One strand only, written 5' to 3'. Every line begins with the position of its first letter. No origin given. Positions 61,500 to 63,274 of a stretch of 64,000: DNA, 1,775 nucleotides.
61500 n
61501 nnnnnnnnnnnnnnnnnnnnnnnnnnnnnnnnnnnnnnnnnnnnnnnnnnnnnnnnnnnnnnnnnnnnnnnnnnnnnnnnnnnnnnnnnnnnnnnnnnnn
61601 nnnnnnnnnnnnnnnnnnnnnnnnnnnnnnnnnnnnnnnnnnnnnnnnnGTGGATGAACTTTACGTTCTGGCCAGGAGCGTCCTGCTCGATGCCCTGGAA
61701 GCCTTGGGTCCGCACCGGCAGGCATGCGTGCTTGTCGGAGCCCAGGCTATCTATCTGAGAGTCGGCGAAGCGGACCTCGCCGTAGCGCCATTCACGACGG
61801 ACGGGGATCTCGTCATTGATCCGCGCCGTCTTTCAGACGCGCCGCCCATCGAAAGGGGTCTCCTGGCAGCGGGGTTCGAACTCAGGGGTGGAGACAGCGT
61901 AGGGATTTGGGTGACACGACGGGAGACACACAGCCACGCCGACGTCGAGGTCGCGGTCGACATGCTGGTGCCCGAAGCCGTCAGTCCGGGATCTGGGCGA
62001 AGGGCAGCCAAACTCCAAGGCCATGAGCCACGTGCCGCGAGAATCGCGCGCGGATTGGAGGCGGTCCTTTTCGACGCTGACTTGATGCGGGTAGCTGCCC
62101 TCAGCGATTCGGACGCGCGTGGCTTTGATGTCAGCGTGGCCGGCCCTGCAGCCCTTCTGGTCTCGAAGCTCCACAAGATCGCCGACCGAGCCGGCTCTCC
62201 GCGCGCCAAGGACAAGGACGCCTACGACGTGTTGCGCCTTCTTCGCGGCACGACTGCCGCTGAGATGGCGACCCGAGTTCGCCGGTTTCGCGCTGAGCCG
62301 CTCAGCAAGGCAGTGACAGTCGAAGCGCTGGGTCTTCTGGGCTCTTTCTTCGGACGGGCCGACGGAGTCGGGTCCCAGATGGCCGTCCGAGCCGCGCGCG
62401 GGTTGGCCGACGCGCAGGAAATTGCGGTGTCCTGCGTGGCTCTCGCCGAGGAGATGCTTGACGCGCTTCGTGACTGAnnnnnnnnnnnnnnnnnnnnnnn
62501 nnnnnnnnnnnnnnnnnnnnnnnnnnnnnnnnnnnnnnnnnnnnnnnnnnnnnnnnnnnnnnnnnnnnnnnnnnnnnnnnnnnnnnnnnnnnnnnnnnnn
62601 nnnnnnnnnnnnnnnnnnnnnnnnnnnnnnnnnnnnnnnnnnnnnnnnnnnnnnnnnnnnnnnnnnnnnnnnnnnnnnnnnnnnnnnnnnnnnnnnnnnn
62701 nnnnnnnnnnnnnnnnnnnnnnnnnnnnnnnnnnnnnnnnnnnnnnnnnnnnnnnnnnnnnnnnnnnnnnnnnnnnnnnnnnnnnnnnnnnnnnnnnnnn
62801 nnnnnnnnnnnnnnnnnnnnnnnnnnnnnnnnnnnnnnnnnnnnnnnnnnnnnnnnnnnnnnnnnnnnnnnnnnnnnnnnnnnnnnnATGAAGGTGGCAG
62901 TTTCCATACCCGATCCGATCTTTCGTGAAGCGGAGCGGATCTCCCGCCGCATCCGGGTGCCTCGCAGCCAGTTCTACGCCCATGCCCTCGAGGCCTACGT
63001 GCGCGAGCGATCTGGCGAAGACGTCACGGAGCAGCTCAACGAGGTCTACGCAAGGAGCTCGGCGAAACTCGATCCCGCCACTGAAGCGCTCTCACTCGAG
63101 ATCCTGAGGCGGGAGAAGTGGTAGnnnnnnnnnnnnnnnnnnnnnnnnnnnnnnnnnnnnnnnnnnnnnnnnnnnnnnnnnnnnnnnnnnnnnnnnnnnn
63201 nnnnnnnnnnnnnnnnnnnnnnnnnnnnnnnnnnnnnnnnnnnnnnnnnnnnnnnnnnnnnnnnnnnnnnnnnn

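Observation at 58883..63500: tRNA-Ala-anchored TA/defence island bounded by a decayed copy of the tRNA 3' half.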

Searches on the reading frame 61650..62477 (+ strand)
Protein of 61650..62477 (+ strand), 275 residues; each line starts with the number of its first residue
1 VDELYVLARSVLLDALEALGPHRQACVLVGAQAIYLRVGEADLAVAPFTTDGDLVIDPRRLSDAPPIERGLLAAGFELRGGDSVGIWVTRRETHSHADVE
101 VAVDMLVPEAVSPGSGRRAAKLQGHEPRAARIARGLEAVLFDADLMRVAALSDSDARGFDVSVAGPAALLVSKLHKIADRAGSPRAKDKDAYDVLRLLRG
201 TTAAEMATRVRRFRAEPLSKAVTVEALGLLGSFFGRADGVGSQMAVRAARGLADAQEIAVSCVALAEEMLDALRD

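Call 5: search_protein_families(library=padloc, proteins=[window:61650-62477:+], max_evalue=0.01)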
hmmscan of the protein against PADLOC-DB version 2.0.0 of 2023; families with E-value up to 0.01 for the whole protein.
window:61650-62477:+ (275 aa): 0 families

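Call 7: search_protein_families(library=pfam, proteins=[window:61650-62477:+], max_evalue=0.01)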
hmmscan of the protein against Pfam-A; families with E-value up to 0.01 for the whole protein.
window:61650-62477:+ (275 aa): 2 families
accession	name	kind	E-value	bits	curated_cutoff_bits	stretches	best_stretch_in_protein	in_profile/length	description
PF12281.14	NTP_transf_8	-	7.5e-05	23.2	26.3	1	12-206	6-209/218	Nucleotidyltransferase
PF08843.17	AbiEii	-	0.00034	21.1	22.5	1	19-210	8-182/238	Nucleotidyl transferase AbiEii toxin, Type IV TA system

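Call 8: search_protein_families(library=ncbifam, proteins=[window:61650-62477:+], max_evalue=0.01)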
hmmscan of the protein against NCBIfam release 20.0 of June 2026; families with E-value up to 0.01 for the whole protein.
window:61650-62477:+ (275 aa): 0 families

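Call 12: find_encoding_contigs(protein=window:61650-62477:+, flank=10000, max_places=10)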
Protein window:61650-62477:+ (275 aa): 1 contig read that carries it; 1 place shown.
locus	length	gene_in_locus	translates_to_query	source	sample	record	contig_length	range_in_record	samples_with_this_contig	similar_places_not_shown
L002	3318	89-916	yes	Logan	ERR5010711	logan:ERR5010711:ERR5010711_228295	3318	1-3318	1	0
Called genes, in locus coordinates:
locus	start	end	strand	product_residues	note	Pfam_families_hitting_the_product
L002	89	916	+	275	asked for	-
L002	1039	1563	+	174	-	-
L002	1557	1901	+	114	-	PF02452:PemK_toxin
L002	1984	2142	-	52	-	-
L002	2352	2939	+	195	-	-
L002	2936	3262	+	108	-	PF02452:PemK_toxin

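Call 64: search_solved_structures(query=window:61650-62477:+, max_evalue=1)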
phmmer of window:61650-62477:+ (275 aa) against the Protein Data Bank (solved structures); distinct sequences matched with E-value up to 1: 0.

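Call 66: find_homologous_proteins(query=window:61650-62477:+)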
Query window:61650-62477:+ (275 aa): 2116 proteins with E <= 0.001 among 8000 candidates; the best 120 are listed.
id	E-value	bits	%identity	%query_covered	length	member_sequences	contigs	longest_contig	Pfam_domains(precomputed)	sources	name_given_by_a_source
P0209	9.8e-149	512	90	100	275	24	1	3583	PF12281.15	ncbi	-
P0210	1.1e-141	489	86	100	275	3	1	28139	PF12281.15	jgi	jgi:hypothetical protein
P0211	6.6e-135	466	82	100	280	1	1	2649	PF12281.15,PF08843.18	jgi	jgi:hypothetical protein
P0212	1.1e-132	459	82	100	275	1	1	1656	PF08843.18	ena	-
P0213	4.5e-132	457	82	100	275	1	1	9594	PF12281.15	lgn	-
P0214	9.6e-130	449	79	100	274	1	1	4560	-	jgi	jgi:hypothetical protein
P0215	3.3e-125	435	79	99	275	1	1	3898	PF12281.15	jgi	jgi:hypothetical protein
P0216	2.6e-124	432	76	100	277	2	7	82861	-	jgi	-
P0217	1.0e-122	426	74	100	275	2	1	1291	PF12281.15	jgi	-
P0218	7.3e-121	420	74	100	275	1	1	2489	-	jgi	-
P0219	9.6e-121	420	74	100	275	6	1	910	-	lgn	-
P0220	1.9e-118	412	71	100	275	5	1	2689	-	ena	-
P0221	1.2e-115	403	72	100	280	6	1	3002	-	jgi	-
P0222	7.4e-113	394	71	100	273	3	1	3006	-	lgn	-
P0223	4.8e-112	391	89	76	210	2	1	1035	-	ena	-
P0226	1.1e-96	341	63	99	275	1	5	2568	PF12281.15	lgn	-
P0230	1.0e-94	335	61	96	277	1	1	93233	PF12281.15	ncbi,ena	-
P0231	1.1e-94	335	61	96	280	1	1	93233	PF12281.15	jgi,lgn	jgi:hypothetical protein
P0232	1.1e-94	334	59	100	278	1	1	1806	PF12281.15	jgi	jgi:hypothetical protein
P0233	2.4e-94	333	60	95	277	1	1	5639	PF12281.15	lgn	-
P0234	2.5e-94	333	63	100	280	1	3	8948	PF12281.15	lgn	-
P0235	5.7e-94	332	62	95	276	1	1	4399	PF12281.15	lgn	-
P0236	5.8e-94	332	63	100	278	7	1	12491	PF12281.15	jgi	jgi:Nucleotidyltransferase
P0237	7.7e-94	332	62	98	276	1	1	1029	PF12281.15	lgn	-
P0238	8.5e-94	332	60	100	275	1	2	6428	PF12281.15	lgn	-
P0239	9.6e-94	331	61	95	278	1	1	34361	PF12281.15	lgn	-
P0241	1.9e-93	331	61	99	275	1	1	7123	PF12281.15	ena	-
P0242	2.2e-93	330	63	95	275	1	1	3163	PF12281.15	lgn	-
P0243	2.3e-93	330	63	95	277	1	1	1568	PF12281.15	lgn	-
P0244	2.7e-93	330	61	95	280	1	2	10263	PF12281.15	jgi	jgi:hypothetical protein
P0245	4.9e-93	329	60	96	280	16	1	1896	PF12281.15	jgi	jgi:hypothetical protein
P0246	6.7e-93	329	59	100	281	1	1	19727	PF12281.15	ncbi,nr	ncbi:MAG: hypothetical protein IT381_32775 [Deltaproteobacteria bacterium]|nr:hypothetical protein [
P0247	8.4e-93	328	60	99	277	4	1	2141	PF12281.15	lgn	-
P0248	8.9e-93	328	61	99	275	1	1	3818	PF12281.15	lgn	-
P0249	1.1e-92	328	63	95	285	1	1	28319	PF12281.15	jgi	jgi:hypothetical protein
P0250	1.4e-92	328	63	99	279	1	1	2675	PF12281.15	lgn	-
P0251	2.3e-92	327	61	100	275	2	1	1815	PF12281.15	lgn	-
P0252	3.0e-92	327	59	99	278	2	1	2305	PF12281.15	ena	-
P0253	3.4e-92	326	60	96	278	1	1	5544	PF12281.15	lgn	-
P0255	3.5e-92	326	60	100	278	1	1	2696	PF12281.15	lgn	-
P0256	3.7e-92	326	60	99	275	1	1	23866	PF12281.15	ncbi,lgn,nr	ncbi:MAG TPA: GSU2403 family nucleotidyltransferase fold protein [Planctomycetota bacterium]|nr:GSU2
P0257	3.9e-92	326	60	99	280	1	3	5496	PF12281.15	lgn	-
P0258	4.3e-92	326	60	96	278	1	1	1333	PF12281.15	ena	-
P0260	6.7e-92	325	60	96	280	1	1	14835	PF12281.15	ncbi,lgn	ncbi:MAG: GSU2403 family nucleotidyltransferase fold protein [Polyangiaceae bacterium]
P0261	7.0e-92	325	60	95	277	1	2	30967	PF12281.15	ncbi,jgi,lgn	jgi:hypothetical protein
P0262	7.5e-92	325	62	95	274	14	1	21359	PF12281.15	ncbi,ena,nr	ncbi:MAG: hypothetical protein DRI34_02190 [Deltaproteobacteria bacterium]|nr:MAG: hypothetical prot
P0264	9.5e-92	325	58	100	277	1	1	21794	PF12281.15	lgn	-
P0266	1.5e-91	324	61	99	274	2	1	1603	PF12281.15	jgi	-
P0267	1.5e-91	324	62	96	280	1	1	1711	PF12281.15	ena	-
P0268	2.3e-91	324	59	95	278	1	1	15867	PF12281.15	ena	-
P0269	2.3e-91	324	58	100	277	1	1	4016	PF12281.15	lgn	-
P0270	2.6e-91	324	60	96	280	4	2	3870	PF12281.15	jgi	jgi:Nucleotidyltransferase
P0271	3.2e-91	323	59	100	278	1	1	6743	PF12281.15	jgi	jgi:hypothetical protein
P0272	3.2e-91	323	59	100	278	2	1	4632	PF12281.15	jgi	jgi:hypothetical protein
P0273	4.1e-91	323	61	98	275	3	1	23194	PF12281.15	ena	-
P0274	4.3e-91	323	60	96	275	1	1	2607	PF12281.15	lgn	-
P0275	5.1e-91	323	59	99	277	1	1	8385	PF12281.15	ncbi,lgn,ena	-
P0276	5.5e-91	322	59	99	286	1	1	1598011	PF12281.15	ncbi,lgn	ncbi:MAG: GSU2403 family nucleotidyltransferase fold protein [Myxococcota bacterium]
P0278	6.7e-91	322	62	99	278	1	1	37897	PF12281.15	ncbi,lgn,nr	ncbi:MAG: hypothetical protein HY744_11665 [Deltaproteobacteria bacterium]|nr:hypothetical protein [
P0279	7.3e-91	322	61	100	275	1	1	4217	PF12281.15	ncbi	-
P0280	8.0e-91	322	60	98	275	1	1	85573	PF12281.15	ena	-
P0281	8.0e-91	322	60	96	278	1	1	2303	PF12281.15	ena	-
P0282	8.6e-91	322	60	99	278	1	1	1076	PF12281.15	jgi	jgi:hypothetical protein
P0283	8.9e-91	322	59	95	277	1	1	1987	PF12281.15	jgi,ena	-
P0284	9.5e-91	322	60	99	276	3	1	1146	PF12281.15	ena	-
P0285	1.1e-90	321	60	99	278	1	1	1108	PF12281.15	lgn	-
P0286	1.2e-90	321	58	99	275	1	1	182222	PF12281.15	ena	-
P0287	1.3e-90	321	60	95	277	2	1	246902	PF12281.15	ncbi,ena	-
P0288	1.8e-90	321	60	95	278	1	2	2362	PF12281.15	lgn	-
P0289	1.9e-90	321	59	99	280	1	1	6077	PF12281.15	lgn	-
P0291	2.2e-90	320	60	99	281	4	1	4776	PF12281.15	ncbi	-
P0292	2.4e-90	320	58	99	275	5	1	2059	PF12281.15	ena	-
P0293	2.4e-90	320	60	99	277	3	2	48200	PF12281.15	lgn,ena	-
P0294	2.4e-90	320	59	99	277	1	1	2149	PF12281.15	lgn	-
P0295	2.5e-90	320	61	99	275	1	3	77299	PF12281.15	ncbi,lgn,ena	-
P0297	2.9e-90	320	58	95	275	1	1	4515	PF12281.15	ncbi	-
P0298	3.1e-90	320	60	95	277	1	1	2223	PF12281.15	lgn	-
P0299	3.2e-90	320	58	100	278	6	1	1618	PF12281.15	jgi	jgi:hypothetical protein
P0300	3.3e-90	320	61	95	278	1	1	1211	PF12281.15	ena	-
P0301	3.5e-90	320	59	99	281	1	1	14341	PF12281.15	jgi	jgi:hypothetical protein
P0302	4.0e-90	320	61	98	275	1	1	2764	PF12281.15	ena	-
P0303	5.1e-90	319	60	98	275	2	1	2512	PF12281.15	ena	-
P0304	5.1e-90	319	60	95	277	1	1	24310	PF12281.15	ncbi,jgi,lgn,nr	ncbi:MAG: GSU2403 family nucleotidyltransferase fold protein [Polyangiaceae bacterium]|jgi:hypotheti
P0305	6.3e-90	319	60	96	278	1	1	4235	PF12281.15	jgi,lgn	jgi:hypothetical protein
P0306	8.0e-90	319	60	100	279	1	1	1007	PF12281.15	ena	-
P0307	1.0e-89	318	61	98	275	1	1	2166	PF12281.15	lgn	-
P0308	1.0e-89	318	60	99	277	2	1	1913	PF12281.15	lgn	-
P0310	1.1e-89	318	62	95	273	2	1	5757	PF12281.15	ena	-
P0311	1.3e-89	318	59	100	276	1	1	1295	PF12281.15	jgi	jgi:hypothetical protein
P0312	1.4e-89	318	59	99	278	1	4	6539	PF12281.15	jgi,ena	-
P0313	1.5e-89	318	60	95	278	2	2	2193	PF12281.15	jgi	jgi:hypothetical protein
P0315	2.0e-89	317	61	95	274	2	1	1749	PF12281.15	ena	-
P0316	2.1e-89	317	60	95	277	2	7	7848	PF12281.15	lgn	-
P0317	2.2e-89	317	59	100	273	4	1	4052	PF12281.15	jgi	jgi:hypothetical protein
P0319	2.5e-89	317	60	100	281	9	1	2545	PF12281.15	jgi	-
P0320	2.6e-89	317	58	96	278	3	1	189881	PF12281.15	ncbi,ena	-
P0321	2.7e-89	317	59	100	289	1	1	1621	PF12281.15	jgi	jgi:hypothetical protein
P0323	2.8e-89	317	60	99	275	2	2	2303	PF12281.15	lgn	-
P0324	3.3e-89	317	59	100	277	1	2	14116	PF12281.15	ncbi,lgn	-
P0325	3.6e-89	316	58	100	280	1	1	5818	PF12281.15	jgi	jgi:hypothetical protein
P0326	4.3e-89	316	58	99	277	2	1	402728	PF12281.15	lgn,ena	-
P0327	4.4e-89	316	59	100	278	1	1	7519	PF12281.15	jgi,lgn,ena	-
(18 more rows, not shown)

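Call 68: find_encoding_contigs(protein=P0210, flank=10000, max_places=4)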
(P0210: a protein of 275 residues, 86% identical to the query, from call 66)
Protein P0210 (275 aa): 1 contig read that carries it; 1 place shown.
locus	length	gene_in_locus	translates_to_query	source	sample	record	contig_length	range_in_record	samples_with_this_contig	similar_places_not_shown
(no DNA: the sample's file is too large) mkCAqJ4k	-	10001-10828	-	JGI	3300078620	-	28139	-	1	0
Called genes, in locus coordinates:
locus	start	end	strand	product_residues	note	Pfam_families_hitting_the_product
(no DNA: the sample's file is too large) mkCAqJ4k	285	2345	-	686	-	PF04879:Molybdop_Fe4S4, PF00384:Molybdopterin, PF01568:Molydop_binding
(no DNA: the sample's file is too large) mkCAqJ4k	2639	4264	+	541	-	PF12161:HsdM_N, PF02384:N6_Mtase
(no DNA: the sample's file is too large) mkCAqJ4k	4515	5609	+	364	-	PF01420:Methylase_S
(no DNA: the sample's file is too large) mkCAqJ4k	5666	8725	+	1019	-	PF04313:HSDR_N, PF04851:ResIII, PF18766:SWI2_SNF2, PF22679:T1R_D3-like, PF11867:T1RH-like_C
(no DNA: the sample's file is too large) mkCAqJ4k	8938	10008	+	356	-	PF09339:HTH_IclR (weak)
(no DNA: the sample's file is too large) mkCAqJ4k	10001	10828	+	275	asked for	PF12281:NTP_transf_8 (weak)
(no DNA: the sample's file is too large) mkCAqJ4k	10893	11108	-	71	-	PF05930:Phage_AlpA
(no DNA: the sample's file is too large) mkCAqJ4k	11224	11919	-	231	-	PF06114:Peptidase_M78 (faint)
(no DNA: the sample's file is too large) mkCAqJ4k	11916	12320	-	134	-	PF13560:HTH_31, PF01381:HTH_3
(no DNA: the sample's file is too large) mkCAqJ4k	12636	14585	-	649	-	-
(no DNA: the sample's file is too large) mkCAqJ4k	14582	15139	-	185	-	-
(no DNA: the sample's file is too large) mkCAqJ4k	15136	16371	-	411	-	PF14130:Cap4_nuclease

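Call 86: predict_structure(alignment_id=A6)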
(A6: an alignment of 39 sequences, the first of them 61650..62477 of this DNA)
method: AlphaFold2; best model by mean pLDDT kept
length: 275 residues; sequences in the alignment: 39
mean_pLDDT: 90.3   pTM: 0.90
mean pLDDT of the five models: 90.3, 89.7, 89.1, 89.1, 88.5
residues with pLDDT >= 90: 195; 70-90: 65; 50-70: 15; < 50: 0
segments of 3 or more residues with pLDDT < 50: none
pLDDT, mean of each block of 10 residues (from residue 1): 85 96 94 84 55 93 89 95 91 87 95 82 90 95 94 92 97 94 80 93 96 95 97 95 89 88 97 88
secondary structure, 60 per line:
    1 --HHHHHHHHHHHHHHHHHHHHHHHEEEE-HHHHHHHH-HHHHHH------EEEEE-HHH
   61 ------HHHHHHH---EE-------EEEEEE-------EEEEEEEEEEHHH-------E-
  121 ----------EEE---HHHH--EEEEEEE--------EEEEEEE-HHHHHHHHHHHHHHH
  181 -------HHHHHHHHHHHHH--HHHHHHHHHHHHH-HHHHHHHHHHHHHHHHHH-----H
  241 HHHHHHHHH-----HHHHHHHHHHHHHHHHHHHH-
elements in order: H3-25 E26-29 H31-38 H40-45 E52-56 H67-73 E86-91 E99-108 E131-133 H137-140 E143-149 E158-164 H166-180 H188-200 H203-215 H217-234 H240-249 H255-274

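Call 88: fold_search(model_id=the predicted structure, library=pdb)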
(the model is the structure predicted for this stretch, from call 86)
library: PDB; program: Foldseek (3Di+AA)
matches with E <= 10: 613; with E <= 0.001: 2
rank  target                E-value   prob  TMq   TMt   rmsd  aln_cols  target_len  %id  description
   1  5uvd                  5.4e-05  1.00  0.42  0.50   8.7       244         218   17  Crystal structure of an antigenic nucleotidyltransferase-like protein from Paracoccidioides brasiliensis (released 2018-01-31)
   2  7c46                  1.3e-04  1.00  0.51  0.49   6.8       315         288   13  Crystal Structure of Rv1045 toxin point variant K189A (released 2021-05-26)
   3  8exf_A                2.0e-02  0.25  0.21  0.19  18.3       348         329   10  Crystal structure of human FAM46A-BCCIPa complex at 3.2 angstrom resolution (released 2023-03-15)
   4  4wqk                  2.4e-02  0.99  0.39  0.57   7.7       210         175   14  Crystal structure of aminoglycoside nucleotidylyltransferase ANT(2")-Ia, apo form (released 2014-11-12)
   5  6jyj_C                5.3e-02  0.25  0.23  0.21  14.8       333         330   12  Crystal structure of FAM46B (TENT5B) (released 2020-03-04)
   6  7m4e_A                5.9e-02  0.75  0.23  0.21   5.6       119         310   17  DNA Polymerase Lambda, dCTP:At Mg2+ Reaction State Ternary Complex, 120 min (released 2022-07-06)
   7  3c5g_B                6.9e-02  0.72  0.23  0.20   5.6       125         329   14  Structure of a ternary complex of the R517K Pol lambda mutant (released 2008-07-29)
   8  8u0o_A                6.9e-02  0.69  0.22  0.20   5.4       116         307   15  Synaptic complex of human DNA polymerase Lambda DL variant engaged on a DNA double-strand break containing an unpaired (released 2024-03-13)
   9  3mgh_A                6.9e-02  0.66  0.22  0.20   5.4       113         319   18  Binary complex of a DNA polymerase lambda loop mutant (released 2010-05-19)
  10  6jyj_A                6.9e-02  0.21  0.22  0.20  15.3       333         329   12  Crystal structure of FAM46B (TENT5B) (released 2020-03-04)
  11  4fh3                  7.7e-02  0.80  0.23  0.20   6.0       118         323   21  Crystal structures of the Cid1 poly (U) polymerase reveal the mechanism for UTP selectivity (released 2012-08-29)
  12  9ewg_A                8.1e-02  0.72  0.22  0.20   5.4       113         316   16  DNA Polymerase Lambda I493K, TTP:At Ca2+ Ground State Ternary Complex (released 2025-07-23)
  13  3pmn_A                8.1e-02  0.63  0.21  0.19   5.3       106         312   18  ternary crystal structure of polymerase lambda variant with a GT mispair at the primer terminus with Mn2+ in the activ (released 2011-02-02)
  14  7m44_A                9.0e-02  0.63  0.21  0.19   5.3       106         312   17  DNA Polymerase Lambda, TTP:At Mg2+ Reaction State Ternary Complex, 90 sec (released 2022-07-06)
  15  7m4f_A                1.1e-01  0.57  0.22  0.20   5.5       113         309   17  DNA Polymerase Lambda, dCTP:At Mg2+ Product State Ternary Complex, 300 min (released 2022-07-06)
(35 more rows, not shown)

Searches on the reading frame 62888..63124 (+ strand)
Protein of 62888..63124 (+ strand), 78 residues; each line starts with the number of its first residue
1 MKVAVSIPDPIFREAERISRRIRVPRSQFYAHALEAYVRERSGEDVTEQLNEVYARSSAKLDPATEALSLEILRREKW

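Call 5: search_protein_families(library=padloc, proteins=[window:62888-63124:+], max_evalue=0.01)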
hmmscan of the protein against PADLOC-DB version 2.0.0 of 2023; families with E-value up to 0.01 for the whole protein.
window:62888-63124:+ (78 aa): 0 families

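Call 7: search_protein_families(library=pfam, proteins=[window:62888-63124:+], max_evalue=0.01)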
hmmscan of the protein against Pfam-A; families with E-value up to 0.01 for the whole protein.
window:62888-63124:+ (78 aa): 0 families

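Call 8: search_protein_families(library=ncbifam, proteins=[window:62888-63124:+], max_evalue=0.01)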
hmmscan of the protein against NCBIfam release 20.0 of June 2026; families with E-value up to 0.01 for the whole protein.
window:62888-63124:+ (78 aa): 0 families
